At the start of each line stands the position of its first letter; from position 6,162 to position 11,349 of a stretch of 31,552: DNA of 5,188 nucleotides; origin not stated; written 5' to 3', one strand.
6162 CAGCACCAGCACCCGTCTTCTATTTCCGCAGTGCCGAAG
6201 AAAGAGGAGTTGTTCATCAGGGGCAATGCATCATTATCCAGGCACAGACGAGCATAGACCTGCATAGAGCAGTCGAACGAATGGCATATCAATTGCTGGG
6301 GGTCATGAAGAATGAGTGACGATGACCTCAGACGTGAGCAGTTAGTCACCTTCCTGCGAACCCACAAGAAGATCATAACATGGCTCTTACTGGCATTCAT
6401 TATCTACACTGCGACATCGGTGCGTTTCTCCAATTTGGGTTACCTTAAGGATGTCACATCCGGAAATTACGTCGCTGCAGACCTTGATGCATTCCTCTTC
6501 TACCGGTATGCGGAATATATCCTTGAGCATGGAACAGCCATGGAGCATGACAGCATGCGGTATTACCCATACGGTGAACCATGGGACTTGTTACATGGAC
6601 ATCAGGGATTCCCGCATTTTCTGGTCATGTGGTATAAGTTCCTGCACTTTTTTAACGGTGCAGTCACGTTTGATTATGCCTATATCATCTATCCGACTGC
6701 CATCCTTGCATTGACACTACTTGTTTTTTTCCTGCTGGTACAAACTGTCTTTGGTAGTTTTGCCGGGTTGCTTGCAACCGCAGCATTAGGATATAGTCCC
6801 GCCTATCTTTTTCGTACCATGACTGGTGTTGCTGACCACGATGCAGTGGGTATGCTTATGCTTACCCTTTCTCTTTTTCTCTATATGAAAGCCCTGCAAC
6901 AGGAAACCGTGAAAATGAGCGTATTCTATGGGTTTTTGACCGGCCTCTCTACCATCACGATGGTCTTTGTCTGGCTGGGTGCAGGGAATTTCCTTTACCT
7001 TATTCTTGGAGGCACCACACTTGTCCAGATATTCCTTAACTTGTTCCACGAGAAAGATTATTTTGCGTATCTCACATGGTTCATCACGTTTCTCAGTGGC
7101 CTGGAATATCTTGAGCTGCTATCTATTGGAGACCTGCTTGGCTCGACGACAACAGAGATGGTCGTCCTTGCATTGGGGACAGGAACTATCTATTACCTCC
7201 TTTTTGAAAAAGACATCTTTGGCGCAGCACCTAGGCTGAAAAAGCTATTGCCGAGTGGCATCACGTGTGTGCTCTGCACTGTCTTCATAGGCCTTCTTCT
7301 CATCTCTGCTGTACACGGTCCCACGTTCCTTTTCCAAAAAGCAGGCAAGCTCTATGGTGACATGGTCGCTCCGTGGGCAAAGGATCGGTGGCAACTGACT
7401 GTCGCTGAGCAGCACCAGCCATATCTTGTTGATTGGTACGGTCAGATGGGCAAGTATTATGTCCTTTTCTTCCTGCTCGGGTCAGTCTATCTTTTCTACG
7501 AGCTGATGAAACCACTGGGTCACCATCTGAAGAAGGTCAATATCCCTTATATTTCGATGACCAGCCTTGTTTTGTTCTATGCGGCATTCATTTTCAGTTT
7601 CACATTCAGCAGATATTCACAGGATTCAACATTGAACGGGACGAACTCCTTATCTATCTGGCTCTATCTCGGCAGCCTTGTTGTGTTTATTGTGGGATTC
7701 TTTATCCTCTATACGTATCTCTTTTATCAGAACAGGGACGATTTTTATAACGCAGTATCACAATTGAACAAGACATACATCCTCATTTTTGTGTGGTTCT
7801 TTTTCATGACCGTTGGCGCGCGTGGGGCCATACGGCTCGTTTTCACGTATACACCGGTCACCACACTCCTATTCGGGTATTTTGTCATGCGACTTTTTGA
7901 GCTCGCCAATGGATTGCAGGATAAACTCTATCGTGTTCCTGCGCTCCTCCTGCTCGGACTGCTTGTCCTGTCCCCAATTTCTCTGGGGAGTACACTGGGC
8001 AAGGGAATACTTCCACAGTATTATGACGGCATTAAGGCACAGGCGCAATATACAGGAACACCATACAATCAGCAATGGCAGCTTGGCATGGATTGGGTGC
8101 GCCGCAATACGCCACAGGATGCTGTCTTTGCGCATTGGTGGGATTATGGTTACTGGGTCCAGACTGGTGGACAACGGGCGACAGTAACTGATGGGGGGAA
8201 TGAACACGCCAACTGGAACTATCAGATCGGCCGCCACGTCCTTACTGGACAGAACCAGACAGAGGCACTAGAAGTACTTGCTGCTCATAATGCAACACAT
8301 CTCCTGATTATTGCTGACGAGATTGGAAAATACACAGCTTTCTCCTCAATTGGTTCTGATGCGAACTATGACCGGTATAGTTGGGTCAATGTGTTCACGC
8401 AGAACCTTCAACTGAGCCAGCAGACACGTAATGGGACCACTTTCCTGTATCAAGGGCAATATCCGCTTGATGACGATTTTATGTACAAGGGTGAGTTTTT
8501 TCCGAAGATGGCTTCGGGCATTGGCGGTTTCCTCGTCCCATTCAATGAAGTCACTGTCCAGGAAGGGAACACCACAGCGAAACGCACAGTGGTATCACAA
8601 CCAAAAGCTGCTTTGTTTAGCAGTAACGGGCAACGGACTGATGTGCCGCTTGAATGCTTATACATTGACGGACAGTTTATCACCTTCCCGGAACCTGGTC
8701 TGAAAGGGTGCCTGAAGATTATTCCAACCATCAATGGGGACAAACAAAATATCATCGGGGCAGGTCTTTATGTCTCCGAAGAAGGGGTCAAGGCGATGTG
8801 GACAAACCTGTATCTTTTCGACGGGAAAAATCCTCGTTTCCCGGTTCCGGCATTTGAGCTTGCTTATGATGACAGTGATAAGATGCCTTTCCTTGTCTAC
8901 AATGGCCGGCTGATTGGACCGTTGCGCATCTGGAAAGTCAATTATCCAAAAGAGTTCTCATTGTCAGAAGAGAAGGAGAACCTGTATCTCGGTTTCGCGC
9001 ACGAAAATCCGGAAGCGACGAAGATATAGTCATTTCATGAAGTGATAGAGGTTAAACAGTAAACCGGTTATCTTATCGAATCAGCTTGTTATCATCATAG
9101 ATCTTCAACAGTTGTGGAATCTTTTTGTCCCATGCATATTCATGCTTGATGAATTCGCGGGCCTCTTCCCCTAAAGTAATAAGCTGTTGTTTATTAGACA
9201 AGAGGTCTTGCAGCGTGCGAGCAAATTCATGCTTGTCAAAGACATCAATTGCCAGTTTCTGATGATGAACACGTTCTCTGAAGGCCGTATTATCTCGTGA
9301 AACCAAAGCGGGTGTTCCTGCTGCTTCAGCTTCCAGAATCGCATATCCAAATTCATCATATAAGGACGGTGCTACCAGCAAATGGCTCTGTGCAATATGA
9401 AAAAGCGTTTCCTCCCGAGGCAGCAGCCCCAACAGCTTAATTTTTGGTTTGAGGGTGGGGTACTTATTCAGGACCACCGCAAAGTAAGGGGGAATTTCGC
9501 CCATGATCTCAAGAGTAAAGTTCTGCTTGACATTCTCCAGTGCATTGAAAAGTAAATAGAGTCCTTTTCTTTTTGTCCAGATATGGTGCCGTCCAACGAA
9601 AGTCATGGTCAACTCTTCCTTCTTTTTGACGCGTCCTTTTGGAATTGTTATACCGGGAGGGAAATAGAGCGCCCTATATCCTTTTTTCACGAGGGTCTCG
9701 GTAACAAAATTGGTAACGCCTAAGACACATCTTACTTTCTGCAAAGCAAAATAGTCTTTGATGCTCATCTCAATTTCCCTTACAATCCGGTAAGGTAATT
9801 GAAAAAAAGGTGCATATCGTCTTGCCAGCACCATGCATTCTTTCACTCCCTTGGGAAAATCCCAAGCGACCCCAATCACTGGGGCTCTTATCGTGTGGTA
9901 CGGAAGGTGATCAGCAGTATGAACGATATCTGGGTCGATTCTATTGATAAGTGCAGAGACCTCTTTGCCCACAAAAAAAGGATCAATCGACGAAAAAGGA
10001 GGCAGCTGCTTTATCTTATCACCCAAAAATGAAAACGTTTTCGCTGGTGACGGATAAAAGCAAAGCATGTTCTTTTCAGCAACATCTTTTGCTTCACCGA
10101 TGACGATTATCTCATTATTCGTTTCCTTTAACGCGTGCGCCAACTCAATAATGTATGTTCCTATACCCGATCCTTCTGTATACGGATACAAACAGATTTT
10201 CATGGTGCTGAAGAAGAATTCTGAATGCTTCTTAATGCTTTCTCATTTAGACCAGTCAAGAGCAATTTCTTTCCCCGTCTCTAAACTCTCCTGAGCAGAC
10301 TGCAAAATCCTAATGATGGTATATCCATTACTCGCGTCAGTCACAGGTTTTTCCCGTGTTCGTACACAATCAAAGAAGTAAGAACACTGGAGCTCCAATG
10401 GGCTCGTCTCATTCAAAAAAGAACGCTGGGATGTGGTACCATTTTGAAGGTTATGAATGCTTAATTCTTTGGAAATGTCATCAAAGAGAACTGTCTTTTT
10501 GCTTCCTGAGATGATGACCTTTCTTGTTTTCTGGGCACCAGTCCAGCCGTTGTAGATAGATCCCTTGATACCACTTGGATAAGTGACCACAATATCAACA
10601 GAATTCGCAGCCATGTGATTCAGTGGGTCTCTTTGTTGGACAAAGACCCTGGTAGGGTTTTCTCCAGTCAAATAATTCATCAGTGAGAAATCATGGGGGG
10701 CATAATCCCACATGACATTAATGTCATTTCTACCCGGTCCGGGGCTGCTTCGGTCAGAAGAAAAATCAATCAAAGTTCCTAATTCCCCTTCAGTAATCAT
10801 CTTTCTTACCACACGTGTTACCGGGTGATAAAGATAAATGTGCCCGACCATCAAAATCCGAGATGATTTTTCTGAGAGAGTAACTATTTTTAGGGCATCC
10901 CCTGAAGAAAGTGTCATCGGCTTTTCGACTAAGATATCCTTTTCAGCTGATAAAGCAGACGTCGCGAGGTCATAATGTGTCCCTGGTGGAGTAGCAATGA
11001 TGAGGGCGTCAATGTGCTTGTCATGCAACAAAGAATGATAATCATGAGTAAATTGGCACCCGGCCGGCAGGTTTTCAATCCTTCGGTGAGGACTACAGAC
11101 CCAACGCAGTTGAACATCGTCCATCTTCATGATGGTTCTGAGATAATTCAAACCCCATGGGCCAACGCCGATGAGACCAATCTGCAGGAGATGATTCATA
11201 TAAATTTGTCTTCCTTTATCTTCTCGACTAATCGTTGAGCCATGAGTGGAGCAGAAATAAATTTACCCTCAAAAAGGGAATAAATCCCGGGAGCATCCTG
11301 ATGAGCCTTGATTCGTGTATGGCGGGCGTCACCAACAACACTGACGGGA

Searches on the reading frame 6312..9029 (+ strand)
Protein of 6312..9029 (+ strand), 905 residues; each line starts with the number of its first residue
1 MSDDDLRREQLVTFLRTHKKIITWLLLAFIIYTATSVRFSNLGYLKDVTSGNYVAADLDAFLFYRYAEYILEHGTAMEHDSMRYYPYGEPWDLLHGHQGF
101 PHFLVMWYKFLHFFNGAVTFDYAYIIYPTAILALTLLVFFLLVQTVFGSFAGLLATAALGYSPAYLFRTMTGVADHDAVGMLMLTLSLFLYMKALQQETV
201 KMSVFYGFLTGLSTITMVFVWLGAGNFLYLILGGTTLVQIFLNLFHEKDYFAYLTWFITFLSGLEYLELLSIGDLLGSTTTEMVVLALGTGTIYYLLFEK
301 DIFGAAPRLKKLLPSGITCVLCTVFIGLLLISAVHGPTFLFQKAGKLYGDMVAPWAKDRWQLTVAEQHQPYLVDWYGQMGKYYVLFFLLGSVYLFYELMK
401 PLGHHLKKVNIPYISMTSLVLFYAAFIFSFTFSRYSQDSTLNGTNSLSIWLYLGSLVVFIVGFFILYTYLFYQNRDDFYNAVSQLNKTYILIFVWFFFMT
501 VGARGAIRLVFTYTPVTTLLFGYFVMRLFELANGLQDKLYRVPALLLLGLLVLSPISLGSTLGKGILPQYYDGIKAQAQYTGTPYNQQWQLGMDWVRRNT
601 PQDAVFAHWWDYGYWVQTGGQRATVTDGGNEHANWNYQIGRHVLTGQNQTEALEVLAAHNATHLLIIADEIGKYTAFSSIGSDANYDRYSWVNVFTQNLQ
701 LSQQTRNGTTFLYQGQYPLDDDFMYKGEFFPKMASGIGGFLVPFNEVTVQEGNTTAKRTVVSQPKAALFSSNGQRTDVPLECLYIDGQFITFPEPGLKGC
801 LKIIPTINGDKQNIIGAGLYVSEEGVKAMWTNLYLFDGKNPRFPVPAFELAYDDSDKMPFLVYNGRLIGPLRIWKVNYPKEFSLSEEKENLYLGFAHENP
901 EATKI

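Call 6: search_protein_families(library=pfam, proteins=[window:6312-9029:+], max_evalue=0.01)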
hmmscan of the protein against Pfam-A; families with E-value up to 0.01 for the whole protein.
window:6312-9029:+ (905 aa): 3 families
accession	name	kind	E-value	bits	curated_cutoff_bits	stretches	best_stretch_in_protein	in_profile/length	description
PF02516.20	STT3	-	3.3e-16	60.3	24.5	1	47-426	21-344/405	Oligosaccharyl transferase STT3, N-terminal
PF21436.2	STT3-PglB_core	-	2.9e-06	28.3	23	1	607-655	6-54/131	STT3/PglB/AglB core domain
PF20604.3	DUF6798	-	0.01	16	26.9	0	588-607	2-21/61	Domain of unknown function (DUF6798)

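Call 22: find_encoding_contigs(protein=window:6312-9029:+, flank=10000, max_places=5)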
Protein window:6312-9029:+ (905 aa): no gene with exactly this product is on record in the collection.

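Call 51: find_homologous_proteins(query=window:6312-9029:+, max_evalue=1e-100)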
Query window:6312-9029:+ (905 aa): 22 proteins with E <= 1e-100 among 8000 candidates.
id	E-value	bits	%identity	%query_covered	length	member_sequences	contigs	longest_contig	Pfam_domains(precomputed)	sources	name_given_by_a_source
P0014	0.0e+0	2083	100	100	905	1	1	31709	PF02516.21,PF21436.3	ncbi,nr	ncbi:hypothetical protein HY639_01120 [Candidatus Woesearchaeota archaeon]|nr:hypothetical protein [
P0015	0.0e+0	1478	69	100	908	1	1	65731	PF02516.21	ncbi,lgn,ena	-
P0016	0.0e+0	1434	66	100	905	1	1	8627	PF02516.21,PF21436.3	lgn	-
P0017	0.0e+0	1412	67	99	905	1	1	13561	PF22627.1,PF02516.21,PF21436.3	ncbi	-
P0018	4.7e-261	887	45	100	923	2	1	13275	PF02516.21,PF21436.3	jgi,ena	-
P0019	3.2e-259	881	43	100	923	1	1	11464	PF02516.21,PF21436.3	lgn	-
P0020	2.0e-229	783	43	98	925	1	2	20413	PF02516.21,PF13231.13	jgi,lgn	-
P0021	2.1e-220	753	41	99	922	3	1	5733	PF02516.21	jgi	jgi:asparagine N-glycosylation enzyme membrane subunit Stt3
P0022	7.7e-215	734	42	98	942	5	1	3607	PF02516.21,PF13231.13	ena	-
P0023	1.1e-212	727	41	99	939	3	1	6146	PF02516.21,PF13231.13,PF21436.3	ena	-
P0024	3.8e-205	702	39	99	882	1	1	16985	PF02516.21,PF21436.3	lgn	-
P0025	5.6e-195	669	40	97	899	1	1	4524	PF02516.21,PF21436.3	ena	-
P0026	2.3e-193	663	39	100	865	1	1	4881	PF02516.21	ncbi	-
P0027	5.0e-189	649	38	99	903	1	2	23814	PF02516.21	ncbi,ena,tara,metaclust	tara:strand:+ start:672 stop:3383 length:2712 start_codon:yes stop_codon:yes gene_type:complete|meta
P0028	1.4e-178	614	36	99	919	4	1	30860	PF02516.21,PF10034.16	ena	-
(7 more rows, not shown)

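Call 52: find_encoding_contigs(protein=P0015, flank=10000, max_places=4)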
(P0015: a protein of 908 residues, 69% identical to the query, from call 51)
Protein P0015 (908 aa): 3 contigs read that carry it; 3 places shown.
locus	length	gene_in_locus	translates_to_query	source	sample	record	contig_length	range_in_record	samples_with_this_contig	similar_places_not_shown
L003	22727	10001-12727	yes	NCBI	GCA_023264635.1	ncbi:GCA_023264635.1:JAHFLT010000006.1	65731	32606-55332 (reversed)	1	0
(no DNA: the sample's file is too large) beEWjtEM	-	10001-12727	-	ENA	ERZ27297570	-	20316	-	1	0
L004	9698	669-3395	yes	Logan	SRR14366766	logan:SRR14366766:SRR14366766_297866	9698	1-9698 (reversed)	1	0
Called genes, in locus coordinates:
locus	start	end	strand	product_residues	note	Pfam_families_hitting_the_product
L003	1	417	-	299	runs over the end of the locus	PF04055:Radical_SAM, PF13353:Fer4_12 (weak)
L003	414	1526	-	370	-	PF00004:AAA, PF17862:AAA_lid_3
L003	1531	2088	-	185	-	-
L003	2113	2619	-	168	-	PF01209:Ubie_methyltran (weak), PF13489:Methyltransf_23 (weak), PF13847:Methyltransf_31, PF08241:Methyltransf_11, PF13649:Methyltransf_25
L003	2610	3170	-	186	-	-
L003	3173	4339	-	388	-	PF05175:MTS, PF06325:PrmA (faint), PF13847:Methyltransf_31, PF08241:Methyltransf_11 (weak), PF08242:Methyltransf_12 (weak), PF13649:Methyltransf_25, PF01636:APH (faint)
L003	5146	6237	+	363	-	-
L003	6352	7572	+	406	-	PF13433:Peripla_BP_5 (faint), PF13458:Peripla_BP_6, PF01094:ANF_receptor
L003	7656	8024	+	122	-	PF00892:EamA (weak)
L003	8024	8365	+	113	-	PF00892:EamA, PF05653:Mg_trans_NIPA (faint)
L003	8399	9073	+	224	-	PF00696:AA_kinase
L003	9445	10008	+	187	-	-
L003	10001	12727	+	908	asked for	PF02516:STT3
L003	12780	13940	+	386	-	PF13439:Glyco_transf_4 (weak), PF13524:Glyco_trans_1_2 (faint), PF20706:GT4-conflict, PF00534:Glycos_transf_1, PF13692:Glyco_trans_1_4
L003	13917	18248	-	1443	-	PF00413:Peptidase_M10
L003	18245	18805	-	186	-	-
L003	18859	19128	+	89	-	PF21866:DUF6915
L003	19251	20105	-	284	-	PF02498:Bro-N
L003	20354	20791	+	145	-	PF01797:Y1_Tnp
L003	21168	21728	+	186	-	-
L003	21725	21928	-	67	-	-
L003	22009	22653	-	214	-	PF04981:NMD3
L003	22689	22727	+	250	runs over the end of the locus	-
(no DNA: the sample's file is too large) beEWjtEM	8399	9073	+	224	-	PF00696:AA_kinase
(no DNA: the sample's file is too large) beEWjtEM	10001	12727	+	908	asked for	PF02516:STT3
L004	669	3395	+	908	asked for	PF02516:STT3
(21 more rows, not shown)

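Call 53: find_encoding_contigs(protein=P0016, flank=10000, max_places=3)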
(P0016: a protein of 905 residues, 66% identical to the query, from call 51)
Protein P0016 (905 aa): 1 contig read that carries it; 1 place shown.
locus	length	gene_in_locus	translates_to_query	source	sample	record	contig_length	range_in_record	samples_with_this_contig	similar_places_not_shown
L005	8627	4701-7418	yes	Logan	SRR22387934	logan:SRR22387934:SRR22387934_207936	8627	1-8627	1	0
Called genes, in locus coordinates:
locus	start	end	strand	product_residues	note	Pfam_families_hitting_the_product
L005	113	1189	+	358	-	PF13433:Peripla_BP_5, PF13458:Peripla_BP_6, PF01094:ANF_receptor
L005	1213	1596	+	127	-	-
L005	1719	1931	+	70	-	PF00892:EamA (weak)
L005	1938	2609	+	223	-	PF00696:AA_kinase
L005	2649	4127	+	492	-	PF02310:B12-binding, PF04055:Radical_SAM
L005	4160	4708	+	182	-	-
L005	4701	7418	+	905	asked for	PF02516:STT3, PF21436:STT3-PglB_core (weak)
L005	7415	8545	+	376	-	PF13439:Glyco_transf_4 (weak), PF20706:GT4-conflict (weak), PF00534:Glycos_transf_1, PF13692:Glyco_trans_1_4, PF13524:Glyco_trans_1_2 (weak)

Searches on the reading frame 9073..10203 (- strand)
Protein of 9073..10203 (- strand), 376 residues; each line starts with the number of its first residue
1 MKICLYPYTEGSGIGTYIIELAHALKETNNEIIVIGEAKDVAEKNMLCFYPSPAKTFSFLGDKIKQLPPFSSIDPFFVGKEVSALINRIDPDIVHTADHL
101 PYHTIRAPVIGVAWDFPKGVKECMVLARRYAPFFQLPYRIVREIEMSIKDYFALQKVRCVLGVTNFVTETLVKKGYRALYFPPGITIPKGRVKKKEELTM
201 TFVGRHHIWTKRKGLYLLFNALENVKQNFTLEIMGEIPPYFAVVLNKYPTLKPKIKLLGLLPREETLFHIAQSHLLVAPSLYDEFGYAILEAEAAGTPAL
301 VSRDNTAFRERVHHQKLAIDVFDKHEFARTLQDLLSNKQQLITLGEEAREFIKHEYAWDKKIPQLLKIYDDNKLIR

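Call 6: search_protein_families(library=pfam, proteins=[window:9073-10203:-], max_evalue=0.01)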
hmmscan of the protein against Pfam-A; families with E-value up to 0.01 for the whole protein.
window:9073-10203:- (376 aa): 6 families
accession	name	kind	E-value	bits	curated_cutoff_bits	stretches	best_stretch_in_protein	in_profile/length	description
PF13692.12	Glyco_trans_1_4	-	1.4e-16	61.5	27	1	199-337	3-142/142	Glycosyl transferases group 1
PF00534.26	Glycos_transf_1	-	2.4e-16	60.2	26.4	1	189-350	7-171/172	Glycosyl transferases group 1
PF20706.3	GT4-conflict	-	4.6e-06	26.3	26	1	269-362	278-382/385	Family 4 Glycosyltransferase in conflict systems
PF13439.12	Glyco_transf_4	-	6.7e-06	26.7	28.5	1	12-178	2-156/170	Glycosyltransferase Family 4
PF13524.12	Glyco_trans_1_2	-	2.1e-05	24.9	25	1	223-366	7-143/144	Glycosyl transferase-like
PF02350.25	Epimerase_2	-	0.0035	16.7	30.6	1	194-346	179-328/347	UDP-N-acetylglucosamine 2-epimerase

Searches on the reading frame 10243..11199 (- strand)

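Call 6: search_protein_families(library=pfam, proteins=[window:10243-11199:-], max_evalue=0.01)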
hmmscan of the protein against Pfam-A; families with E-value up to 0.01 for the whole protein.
window:10243-11199:- (318 aa): 3 families
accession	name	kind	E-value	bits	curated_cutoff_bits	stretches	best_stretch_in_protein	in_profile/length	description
PF01408.29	GFO_IDH_MocA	-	2.7e-22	80.2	24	1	6-120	2-120/120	Oxidoreductase family, NAD-binding Rossmann fold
PF22725.1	GFO_IDH_MocA_C3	-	2.8e-13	50.4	27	1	129-237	2-123/124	GFO/IDH/MocA C-terminal domain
PF02894.22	GFO_IDH_MocA_C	-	2.9e-08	34.2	22.9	1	132-314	1-218/218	Oxidoreductase family, C-terminal alpha/beta domain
